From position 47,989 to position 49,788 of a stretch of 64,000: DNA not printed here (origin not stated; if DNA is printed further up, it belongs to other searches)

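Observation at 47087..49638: mtnA translationally coupled to a 499-aa class II aldolase with a decayed SDR domain: possible DHAP-shunt / 5-deoxyribose-type salvage pair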

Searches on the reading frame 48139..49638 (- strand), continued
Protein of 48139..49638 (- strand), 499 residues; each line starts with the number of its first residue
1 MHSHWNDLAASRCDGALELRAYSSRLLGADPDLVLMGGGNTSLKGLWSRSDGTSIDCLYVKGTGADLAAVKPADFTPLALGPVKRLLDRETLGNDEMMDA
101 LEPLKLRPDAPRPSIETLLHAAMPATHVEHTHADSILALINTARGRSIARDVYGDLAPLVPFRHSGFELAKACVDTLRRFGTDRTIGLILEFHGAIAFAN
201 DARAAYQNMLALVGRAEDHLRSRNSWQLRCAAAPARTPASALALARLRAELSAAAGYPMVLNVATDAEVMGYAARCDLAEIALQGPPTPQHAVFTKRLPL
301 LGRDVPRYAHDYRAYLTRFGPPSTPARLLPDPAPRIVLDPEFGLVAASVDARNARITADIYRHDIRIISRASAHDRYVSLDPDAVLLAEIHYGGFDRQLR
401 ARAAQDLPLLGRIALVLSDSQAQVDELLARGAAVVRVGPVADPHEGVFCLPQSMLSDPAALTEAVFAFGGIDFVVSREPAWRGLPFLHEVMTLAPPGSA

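Call 65: search_protein_families(library=ncbifam, proteins=[L018:10001-11974:+, L027:10001-11971:+, L050:10001-11980:+, L038:10001-11983:+, L012:10001-11968:+, L014:10001-11977:+, L021:10001-11974:+, L070:5240-7207:+, L047:10001-11974:+, L009:10001-11200:+], max_evalue=1e-60)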
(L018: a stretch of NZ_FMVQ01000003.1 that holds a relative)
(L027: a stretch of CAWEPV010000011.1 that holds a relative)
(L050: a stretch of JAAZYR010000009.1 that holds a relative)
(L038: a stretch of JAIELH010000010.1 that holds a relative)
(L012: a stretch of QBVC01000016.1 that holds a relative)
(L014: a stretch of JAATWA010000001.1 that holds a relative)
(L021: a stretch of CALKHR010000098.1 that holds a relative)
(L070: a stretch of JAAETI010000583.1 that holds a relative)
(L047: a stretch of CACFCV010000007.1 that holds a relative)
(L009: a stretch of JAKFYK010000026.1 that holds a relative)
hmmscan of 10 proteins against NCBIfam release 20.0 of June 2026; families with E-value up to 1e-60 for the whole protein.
L018:10001-11974:+ (657 aa): 11 families
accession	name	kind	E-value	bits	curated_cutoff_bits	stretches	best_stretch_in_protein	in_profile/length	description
NF006196.0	PRK08324.2-4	equivalog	0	1101.2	831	1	1-657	1-657/657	bifunctional aldolase/short-chain dehydrogenase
NF006195.0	PRK08324.2-3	equivalog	3.1e-176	587.5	931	1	10-653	18-672/678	bifunctional aldolase/short-chain dehydrogenase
NF006192.0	PRK08324.1-6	equivalog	5.5e-161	537.3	639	1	13-653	22-679/685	bifunctional aldolase/short-chain dehydrogenase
NF006194.0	PRK08324.2-2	equivalog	2.6e-148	495.7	686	1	14-654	21-698/703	bifunctional aldolase/short-chain dehydrogenase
NF006190.0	PRK08324.1-4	equivalog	2.8e-135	452.1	1014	1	2-653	3-683/689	bifunctional aldolase/short-chain dehydrogenase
TIGR02632.1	RhaD_aldol-ADH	equivalog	1.8e-125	419.9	567.75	1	21-654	5-671/676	bifunctional rhamnulose-1-phosphate aldolase/short-chain dehydrogenase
NF006193.0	PRK08324.2-1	subfamily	4.1e-125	418.6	1213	1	100-653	129-699/705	bifunctional aldolase/short-chain dehydrogenase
NF006197.0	PRK08324.2-5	equivalog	3.1e-123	412.2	627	1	1-451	1-463/583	bifunctional aldolase/short-chain dehydrogenase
NF006189.0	PRK08324.1-3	equivalog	7.9e-121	404.6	634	1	3-654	12-696/701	bifunctional rhamnulose-1-phosphate aldolase/short-chain dehydrogenase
NF006191.0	PRK08324.1-5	equivalog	4.3e-106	355.9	1240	1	3-652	13-699/706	bifunctional aldolase/short-chain dehydrogenase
NF006188.0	PRK08324.1-1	equivalog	3.2e-96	323.1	1152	1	22-652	12-672/679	bifunctional aldolase/short-chain dehydrogenase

L027:10001-11971:+ (656 aa): 11 families
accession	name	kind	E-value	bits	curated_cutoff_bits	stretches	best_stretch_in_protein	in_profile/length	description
NF006196.0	PRK08324.2-4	equivalog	0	1044.3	831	1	1-656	1-657/657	bifunctional aldolase/short-chain dehydrogenase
NF006195.0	PRK08324.2-3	equivalog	9.8e-183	609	931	1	3-652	12-672/678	bifunctional aldolase/short-chain dehydrogenase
NF006192.0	PRK08324.1-6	equivalog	8.3e-174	579.7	639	1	15-652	24-679/685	bifunctional aldolase/short-chain dehydrogenase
NF006194.0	PRK08324.2-2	equivalog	1.7e-153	512.8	686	1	14-653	21-698/703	bifunctional aldolase/short-chain dehydrogenase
NF006190.0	PRK08324.1-4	equivalog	8.6e-145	483.5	1014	1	2-652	3-683/689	bifunctional aldolase/short-chain dehydrogenase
NF006193.0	PRK08324.2-1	subfamily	7.7e-136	454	1213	1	17-652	27-699/705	bifunctional aldolase/short-chain dehydrogenase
TIGR02632.1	RhaD_aldol-ADH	equivalog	7.5e-134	447.6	567.75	1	21-653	5-671/676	bifunctional rhamnulose-1-phosphate aldolase/short-chain dehydrogenase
NF006189.0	PRK08324.1-3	equivalog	2.1e-125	419.7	634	1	3-653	12-696/701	bifunctional rhamnulose-1-phosphate aldolase/short-chain dehydrogenase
NF006197.0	PRK08324.2-5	equivalog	4.5e-122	408.4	627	1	1-447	1-460/583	bifunctional aldolase/short-chain dehydrogenase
NF006191.0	PRK08324.1-5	equivalog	5.8e-104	348.9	1240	1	4-651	14-699/706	bifunctional aldolase/short-chain dehydrogenase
NF006188.0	PRK08324.1-1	equivalog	6.3e-100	335.4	1152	1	23-651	13-672/679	bifunctional aldolase/short-chain dehydrogenase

L050:10001-11980:+ (659 aa): 11 families
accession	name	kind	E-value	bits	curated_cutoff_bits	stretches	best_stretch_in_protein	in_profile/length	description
NF006196.0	PRK08324.2-4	equivalog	7.1e-278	923.4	831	1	1-659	1-657/657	bifunctional aldolase/short-chain dehydrogenase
NF006195.0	PRK08324.2-3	equivalog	4.8e-181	603.4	931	1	2-655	11-672/678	bifunctional aldolase/short-chain dehydrogenase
NF006192.0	PRK08324.1-6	equivalog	2.2e-165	551.8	639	1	13-654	22-678/685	bifunctional aldolase/short-chain dehydrogenase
NF006194.0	PRK08324.2-2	equivalog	1.8e-151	506.2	686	1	5-655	5-697/703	bifunctional aldolase/short-chain dehydrogenase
NF006190.0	PRK08324.1-4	equivalog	3.8e-141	471.5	1014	1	2-655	3-683/689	bifunctional aldolase/short-chain dehydrogenase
TIGR02632.1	RhaD_aldol-ADH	equivalog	3.9e-130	435.3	567.75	1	19-655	3-670/676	bifunctional rhamnulose-1-phosphate aldolase/short-chain dehydrogenase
NF006189.0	PRK08324.1-3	equivalog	5.6e-121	405.1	634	1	2-655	11-695/701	bifunctional rhamnulose-1-phosphate aldolase/short-chain dehydrogenase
NF006193.0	PRK08324.2-1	subfamily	1.1e-117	394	1213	1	8-654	18-698/705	bifunctional aldolase/short-chain dehydrogenase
NF006197.0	PRK08324.2-5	equivalog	1.2e-113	380.6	627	1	1-442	1-452/583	bifunctional aldolase/short-chain dehydrogenase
NF006191.0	PRK08324.1-5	equivalog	1.3e-107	361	1240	1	4-655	14-700/706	bifunctional aldolase/short-chain dehydrogenase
NF006188.0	PRK08324.1-1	equivalog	1.6e-98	330.7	1152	1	21-654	11-672/679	bifunctional aldolase/short-chain dehydrogenase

L038:10001-11983:+ (660 aa): 11 families
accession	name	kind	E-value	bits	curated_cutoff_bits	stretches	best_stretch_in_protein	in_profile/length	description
NF006196.0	PRK08324.2-4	equivalog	0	1022.1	831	1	1-660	1-657/657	bifunctional aldolase/short-chain dehydrogenase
NF006195.0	PRK08324.2-3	equivalog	4.3e-184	613.5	931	1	2-656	11-672/678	bifunctional aldolase/short-chain dehydrogenase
NF006192.0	PRK08324.1-6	equivalog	6.6e-162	540.4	639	1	15-656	21-679/685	bifunctional aldolase/short-chain dehydrogenase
NF006194.0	PRK08324.2-2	equivalog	1.1e-152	510.2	686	1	15-657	22-698/703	bifunctional aldolase/short-chain dehydrogenase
NF006190.0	PRK08324.1-4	equivalog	2.3e-140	468.9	1014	1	2-656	3-683/689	bifunctional aldolase/short-chain dehydrogenase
NF006193.0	PRK08324.2-1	subfamily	2.1e-128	429.5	1213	1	9-656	19-699/705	bifunctional aldolase/short-chain dehydrogenase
TIGR02632.1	RhaD_aldol-ADH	equivalog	2e-125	419.7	567.75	1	18-657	2-671/676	bifunctional rhamnulose-1-phosphate aldolase/short-chain dehydrogenase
NF006197.0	PRK08324.2-5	equivalog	4.4e-124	415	627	1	1-446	1-461/583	bifunctional aldolase/short-chain dehydrogenase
NF006189.0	PRK08324.1-3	equivalog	6.9e-118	394.9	634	1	2-657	11-696/701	bifunctional rhamnulose-1-phosphate aldolase/short-chain dehydrogenase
NF006191.0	PRK08324.1-5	equivalog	1.2e-97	328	1240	1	3-655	13-699/706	bifunctional aldolase/short-chain dehydrogenase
NF006188.0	PRK08324.1-1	equivalog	1.6e-93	314.2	1152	1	18-655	8-672/679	bifunctional aldolase/short-chain dehydrogenase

L012:10001-11968:+ (655 aa): 11 families
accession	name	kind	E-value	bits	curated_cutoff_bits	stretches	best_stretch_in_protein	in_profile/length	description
NF006196.0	PRK08324.2-4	equivalog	0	1064.2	831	1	1-655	1-657/657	bifunctional aldolase/short-chain dehydrogenase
NF006195.0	PRK08324.2-3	equivalog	9.8e-182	605.7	931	1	2-651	11-672/678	bifunctional aldolase/short-chain dehydrogenase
NF006192.0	PRK08324.1-6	equivalog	1.3e-172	575.7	639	1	1-651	1-679/685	bifunctional aldolase/short-chain dehydrogenase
NF006194.0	PRK08324.2-2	equivalog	1.8e-164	549.1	686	1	10-652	17-698/703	bifunctional aldolase/short-chain dehydrogenase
NF006190.0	PRK08324.1-4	equivalog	4.9e-144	481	1014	1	2-651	3-683/689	bifunctional aldolase/short-chain dehydrogenase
TIGR02632.1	RhaD_aldol-ADH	equivalog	2.4e-132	442.6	567.75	1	21-652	5-671/676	bifunctional rhamnulose-1-phosphate aldolase/short-chain dehydrogenase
NF006189.0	PRK08324.1-3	equivalog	4.9e-132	441.7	634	1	2-652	11-696/701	bifunctional rhamnulose-1-phosphate aldolase/short-chain dehydrogenase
NF006197.0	PRK08324.2-5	equivalog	1.5e-131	439.7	627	1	1-439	1-453/583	bifunctional aldolase/short-chain dehydrogenase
NF006193.0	PRK08324.2-1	subfamily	8.9e-131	437.3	1213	1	6-651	16-699/705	bifunctional aldolase/short-chain dehydrogenase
NF006191.0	PRK08324.1-5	equivalog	2.9e-102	343.3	1240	0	303-650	342-699/706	bifunctional aldolase/short-chain dehydrogenase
NF006188.0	PRK08324.1-1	equivalog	1.7e-92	310.8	1152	1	21-650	11-672/679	bifunctional aldolase/short-chain dehydrogenase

L014:10001-11977:+ (658 aa): 11 families
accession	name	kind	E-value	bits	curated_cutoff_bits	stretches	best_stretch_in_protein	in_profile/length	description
NF006196.0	PRK08324.2-4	equivalog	0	1142.7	831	1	1-658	1-657/657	bifunctional aldolase/short-chain dehydrogenase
NF006195.0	PRK08324.2-3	equivalog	3.8e-186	620.3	931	1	3-654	12-672/678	bifunctional aldolase/short-chain dehydrogenase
NF006192.0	PRK08324.1-6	equivalog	4.6e-167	557.4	639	1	1-654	1-679/685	bifunctional aldolase/short-chain dehydrogenase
NF006194.0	PRK08324.2-2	equivalog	1.3e-156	523.2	686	1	11-655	18-698/703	bifunctional aldolase/short-chain dehydrogenase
NF006190.0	PRK08324.1-4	equivalog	9.1e-140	466.9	1014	1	2-654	3-683/689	bifunctional aldolase/short-chain dehydrogenase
TIGR02632.1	RhaD_aldol-ADH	equivalog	2e-128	429.7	567.75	1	21-655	5-671/676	bifunctional rhamnulose-1-phosphate aldolase/short-chain dehydrogenase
NF006197.0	PRK08324.2-5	equivalog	8.8e-128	427.2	627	1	1-486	1-481/583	bifunctional aldolase/short-chain dehydrogenase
NF006193.0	PRK08324.2-1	subfamily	2.5e-126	422.6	1213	1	9-654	19-699/705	bifunctional aldolase/short-chain dehydrogenase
NF006189.0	PRK08324.1-3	equivalog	8.1e-126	421.1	634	1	2-655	11-696/701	bifunctional rhamnulose-1-phosphate aldolase/short-chain dehydrogenase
NF006191.0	PRK08324.1-5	equivalog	2.2e-108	363.5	1240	1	3-653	13-699/706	bifunctional aldolase/short-chain dehydrogenase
NF006188.0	PRK08324.1-1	equivalog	5.1e-95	319.1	1152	1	23-653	13-672/679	bifunctional aldolase/short-chain dehydrogenase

L021:10001-11974:+ (657 aa): 11 families
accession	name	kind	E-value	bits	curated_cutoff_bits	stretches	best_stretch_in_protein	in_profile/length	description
NF006196.0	PRK08324.2-4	equivalog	0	1098.7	831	1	1-657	1-657/657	bifunctional aldolase/short-chain dehydrogenase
NF006195.0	PRK08324.2-3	equivalog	3.9e-191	636.8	931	1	2-653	11-672/678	bifunctional aldolase/short-chain dehydrogenase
NF006192.0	PRK08324.1-6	equivalog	2.1e-173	578.3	639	1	1-653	1-679/685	bifunctional aldolase/short-chain dehydrogenase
NF006194.0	PRK08324.2-2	equivalog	2.6e-152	508.9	686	1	12-654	19-698/703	bifunctional aldolase/short-chain dehydrogenase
NF006190.0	PRK08324.1-4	equivalog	1.2e-145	486.3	1014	1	2-653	3-683/689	bifunctional aldolase/short-chain dehydrogenase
NF006197.0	PRK08324.2-5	equivalog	1.2e-140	469.7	627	1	1-450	1-462/583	bifunctional aldolase/short-chain dehydrogenase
TIGR02632.1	RhaD_aldol-ADH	equivalog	1.5e-136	456.6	567.75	1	21-654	5-671/676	bifunctional rhamnulose-1-phosphate aldolase/short-chain dehydrogenase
NF006193.0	PRK08324.2-1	subfamily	1.3e-130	436.7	1213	1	8-653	18-699/705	bifunctional aldolase/short-chain dehydrogenase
NF006189.0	PRK08324.1-3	equivalog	1.7e-129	433.3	634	1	2-654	11-696/701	bifunctional rhamnulose-1-phosphate aldolase/short-chain dehydrogenase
NF006191.0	PRK08324.1-5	equivalog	6.7e-114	381.7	1240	1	3-652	13-699/706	bifunctional aldolase/short-chain dehydrogenase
NF006188.0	PRK08324.1-1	equivalog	1.4e-100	337.6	1152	1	23-652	13-672/679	bifunctional aldolase/short-chain dehydrogenase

L070:5240-7207:+ (655 aa): 11 families
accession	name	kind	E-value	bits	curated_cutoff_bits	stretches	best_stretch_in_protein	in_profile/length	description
NF006196.0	PRK08324.2-4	equivalog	1.4e-280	932.4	831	1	1-655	1-657/657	bifunctional aldolase/short-chain dehydrogenase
NF006195.0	PRK08324.2-3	equivalog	9.4e-159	529.7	931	1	2-651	11-672/678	bifunctional aldolase/short-chain dehydrogenase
NF006192.0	PRK08324.1-6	equivalog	7.7e-142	474.1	639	1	1-651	1-679/685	bifunctional aldolase/short-chain dehydrogenase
NF006194.0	PRK08324.2-2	equivalog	2.5e-138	462.7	686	1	11-652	18-698/703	bifunctional aldolase/short-chain dehydrogenase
NF006190.0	PRK08324.1-4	equivalog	5.7e-131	437.9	1014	1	2-651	3-683/689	bifunctional aldolase/short-chain dehydrogenase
TIGR02632.1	RhaD_aldol-ADH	equivalog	4e-122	408.9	567.75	1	18-652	2-671/676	bifunctional rhamnulose-1-phosphate aldolase/short-chain dehydrogenase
NF006189.0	PRK08324.1-3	equivalog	3.2e-117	392.7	634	1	2-652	11-696/701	bifunctional rhamnulose-1-phosphate aldolase/short-chain dehydrogenase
NF006193.0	PRK08324.2-1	subfamily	1.1e-106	357.6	1213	1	12-651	22-699/705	bifunctional aldolase/short-chain dehydrogenase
NF006197.0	PRK08324.2-5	equivalog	5.3e-104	348.7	627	1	1-438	1-452/583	bifunctional aldolase/short-chain dehydrogenase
NF006191.0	PRK08324.1-5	equivalog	1.1e-98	331.4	1240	1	3-650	13-699/706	bifunctional aldolase/short-chain dehydrogenase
NF006188.0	PRK08324.1-1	equivalog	1e-89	301.6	1152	1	19-650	9-672/679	bifunctional aldolase/short-chain dehydrogenase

L047:10001-11974:+ (657 aa): 11 families
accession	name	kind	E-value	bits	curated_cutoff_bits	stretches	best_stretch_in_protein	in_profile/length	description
NF006196.0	PRK08324.2-4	equivalog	3.5e-280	931.1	831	1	1-657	1-657/657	bifunctional aldolase/short-chain dehydrogenase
NF006195.0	PRK08324.2-3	equivalog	3.6e-180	600.5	931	1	2-654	11-673/678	bifunctional aldolase/short-chain dehydrogenase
NF006192.0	PRK08324.1-6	equivalog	3.2e-157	524.9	639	1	15-653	25-679/685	bifunctional aldolase/short-chain dehydrogenase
NF006194.0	PRK08324.2-2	equivalog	5e-153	511.3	686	1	9-654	9-698/703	bifunctional aldolase/short-chain dehydrogenase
NF006190.0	PRK08324.1-4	equivalog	8.1e-146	486.9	1014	1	2-653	3-683/689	bifunctional aldolase/short-chain dehydrogenase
TIGR02632.1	RhaD_aldol-ADH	equivalog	1.1e-133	447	567.75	1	21-655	6-672/676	bifunctional rhamnulose-1-phosphate aldolase/short-chain dehydrogenase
NF006189.0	PRK08324.1-3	equivalog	1.1e-131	440.5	634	1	2-655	11-697/701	bifunctional rhamnulose-1-phosphate aldolase/short-chain dehydrogenase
NF006193.0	PRK08324.2-1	subfamily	2.3e-124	416.1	1213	1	3-653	3-699/705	bifunctional aldolase/short-chain dehydrogenase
NF006197.0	PRK08324.2-5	equivalog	4.5e-106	355.5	627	1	1-448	1-460/583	bifunctional aldolase/short-chain dehydrogenase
NF006191.0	PRK08324.1-5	equivalog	5e-101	339.2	1240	1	3-653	13-700/706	bifunctional aldolase/short-chain dehydrogenase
NF006188.0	PRK08324.1-1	equivalog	1.7e-92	310.9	1152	1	23-652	14-672/679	bifunctional aldolase/short-chain dehydrogenase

L009:10001-11200:+ (399 aa): 6 families
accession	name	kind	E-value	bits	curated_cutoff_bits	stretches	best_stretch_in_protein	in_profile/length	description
NF006196.0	PRK08324.2-4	equivalog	5.8e-119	398.4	831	1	1-382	1-390/657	bifunctional aldolase/short-chain dehydrogenase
NF006195.0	PRK08324.2-3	equivalog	1.1e-78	265.2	931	1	2-374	11-399/678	bifunctional aldolase/short-chain dehydrogenase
NF006192.0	PRK08324.1-6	equivalog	2.1e-75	254.5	639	1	1-371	1-407/685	bifunctional aldolase/short-chain dehydrogenase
NF006194.0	PRK08324.2-2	equivalog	7e-70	236.5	686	1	10-382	17-421/703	bifunctional aldolase/short-chain dehydrogenase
NF006190.0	PRK08324.1-4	equivalog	3.5e-67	227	1014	1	2-371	3-397/689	bifunctional aldolase/short-chain dehydrogenase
NF006197.0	PRK08324.2-5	equivalog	3.4e-64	217.3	627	1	1-382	1-400/583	bifunctional aldolase/short-chain dehydrogenase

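Call 87: search_protein_families(library=pfam, proteins=[L047:8888-9988:+, L047:6588-8075:+, L012:8746-9990:+, L012:8218-8733:+, L014:9044-9838:+, L021:8642-9979:+, L048:9242-9943:+, L048:11990-12661:+, L030:8783-9622:+, L052:9277-9936:+], max_evalue=0.0001)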
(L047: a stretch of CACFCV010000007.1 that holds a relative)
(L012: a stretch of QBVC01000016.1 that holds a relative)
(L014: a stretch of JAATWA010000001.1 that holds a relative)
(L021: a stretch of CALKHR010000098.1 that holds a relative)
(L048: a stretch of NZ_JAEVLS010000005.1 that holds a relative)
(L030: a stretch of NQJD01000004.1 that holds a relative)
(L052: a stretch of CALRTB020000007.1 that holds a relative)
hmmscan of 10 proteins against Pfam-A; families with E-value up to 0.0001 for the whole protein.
L047:8888-9988:+ (366 aa): 3 families
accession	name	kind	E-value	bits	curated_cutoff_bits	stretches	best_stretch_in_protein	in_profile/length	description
PF00924.24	MS_channel_2nd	-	1.2e-17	64.2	20.2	1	168-229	2-65/68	Mechanosensitive ion channel, beta-domain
PF21082.3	MS_channel_3rd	-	2.7e-13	50.6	21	1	239-325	3-88/88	Mechanosensitive ion channel MscS, C-terminal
PF21088.3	MS_channel_1st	-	2.4e-08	34.3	23.1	1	130-166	6-42/42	Mechanosensitive ion channel, transmembrane helices 2/3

L047:6588-8075:+ (495 aa): 4 families
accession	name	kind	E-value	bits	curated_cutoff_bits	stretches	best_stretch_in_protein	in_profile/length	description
PF03796.21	DnaB_C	-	3.7e-104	348.1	27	1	231-485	1-255/255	DnaB-like helicase C terminal domain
PF00772.26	DnaB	-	9.2e-27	93.5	23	1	56-157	2-103/103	DnaB-like helicase N terminal domain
PF13481.12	AAA_25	-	2.6e-11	44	27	1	240-407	23-189/195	AAA domain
PF06745.19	ATPase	-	4.6e-05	23.3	26.6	1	233-296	2-67/231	KaiC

L012:8746-9990:+ (414 aa): 3 families
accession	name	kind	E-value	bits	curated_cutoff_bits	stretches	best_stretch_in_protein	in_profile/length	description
PF07662.18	Nucleos_tra2_C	-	1.2e-72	244.5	32.3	1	208-411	1-213/213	Na+ dependent nucleoside transporter C-terminus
PF01773.25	Nucleos_tra2_N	-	3.7e-19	69.4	27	1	8-81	1-74/74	Na+ dependent nucleoside transporter N-terminus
PF07670.19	Gate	-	6.6e-15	55.9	29.6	1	100-198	1-101/104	Nucleoside recognition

L012:8218-8733:+ (171 aa): 1 family
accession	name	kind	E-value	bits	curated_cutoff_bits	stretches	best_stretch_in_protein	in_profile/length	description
PF07977.19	FabA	-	3e-50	169.9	23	1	28-158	1-138/138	FabA-like domain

L014:9044-9838:+ (264 aa): 1 family
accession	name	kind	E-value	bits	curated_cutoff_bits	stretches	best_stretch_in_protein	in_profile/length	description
PF08924.17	Rv2525c_GlyHyd-like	-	1.2e-22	81.4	27.2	1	43-214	5-185/198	Rv2525c-like, glycoside hydrolase-like domain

L021:8642-9979:+ (445 aa): 1 family
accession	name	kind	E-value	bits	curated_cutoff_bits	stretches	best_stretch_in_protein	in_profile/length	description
PF14486.12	DUF4432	-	4e-15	55.8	32.5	1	106-425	2-303/304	Domain of unknown function (DUF4432)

L048:9242-9943:+ (233 aa): 1 family
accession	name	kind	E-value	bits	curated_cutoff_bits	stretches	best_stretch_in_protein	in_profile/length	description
PF00834.25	Ribul_P_3_epim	-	7.8e-54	182.5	21.1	1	17-216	2-198/198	Ribulose-phosphate 3 epimerase family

L048:11990-12661:+ (223 aa): 1 family
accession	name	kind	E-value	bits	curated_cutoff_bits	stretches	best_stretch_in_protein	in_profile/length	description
PF07385.18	Lyx_isomer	-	1.6e-95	319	20.8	1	1-223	1-222/222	D-lyxose isomerase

L030:8783-9622:+ (279 aa): 1 family
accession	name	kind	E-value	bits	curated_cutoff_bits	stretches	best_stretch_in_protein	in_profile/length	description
PF02535.28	Zip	-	1.4e-24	87.3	35.1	2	116-274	165-322/323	ZIP Zinc transporter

L052:9277-9936:+ (219 aa): 3 families
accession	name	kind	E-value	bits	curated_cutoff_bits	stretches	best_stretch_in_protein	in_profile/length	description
PF01243.27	PNPOx_N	-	2.9e-26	92.6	28.1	1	46-163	8-116/120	Pyridoxamine 5'-phosphate oxidase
PF10590.14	PNP_phzG_C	-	2e-21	76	27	1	178-219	1-42/42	Pyridoxine 5'-phosphate oxidase C-terminal dimerisation region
PF12766.13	Pyridox_oxase_2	-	3.7e-08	34.3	26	1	35-118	5-96/100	Pyridoxamine 5'-phosphate oxidase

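Call 88: search_protein_representatives(protein=P0100)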
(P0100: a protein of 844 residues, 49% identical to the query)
Query: 844 residues. Proteins with E-value up to 0.001 (for the whole library): 20513; up to 1e-10: 9841; up to 1e-30: 2587. The best 150 are listed.
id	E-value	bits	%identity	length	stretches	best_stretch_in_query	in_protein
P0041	7.5e-152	523.8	56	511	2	3-432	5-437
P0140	1.3e-143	496.6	53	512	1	3-478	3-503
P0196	3.2e-143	495.3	69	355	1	500-842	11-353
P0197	9.5e-133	460.6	58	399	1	1-391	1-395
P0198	6.1e-132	458.0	67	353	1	502-838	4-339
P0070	5.9e-131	454.7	50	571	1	1-507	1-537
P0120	3.2e-130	452.3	50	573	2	1-435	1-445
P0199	5.5e-121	421.8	52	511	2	1-434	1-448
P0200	1.6e-114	400.4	46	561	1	1-496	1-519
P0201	1.9e-113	396.8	44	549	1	3-483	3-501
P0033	5.2e-109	382.1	46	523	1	4-479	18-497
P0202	1.7e-108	380.4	54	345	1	501-841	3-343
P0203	2.3e-108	380.0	63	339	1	508-839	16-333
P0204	5.5e-108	378.7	59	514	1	501-838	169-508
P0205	1.5e-107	377.3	46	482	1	3-475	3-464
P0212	9.9e-102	358.1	57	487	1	509-838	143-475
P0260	4.3e-92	326.2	52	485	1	487-840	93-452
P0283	1.4e-88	314.6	49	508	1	482-840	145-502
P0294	2.5e-87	310.4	44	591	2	500-833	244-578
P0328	1.1e-84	301.7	50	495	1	484-838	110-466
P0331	1.6e-84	301.1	46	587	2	479-842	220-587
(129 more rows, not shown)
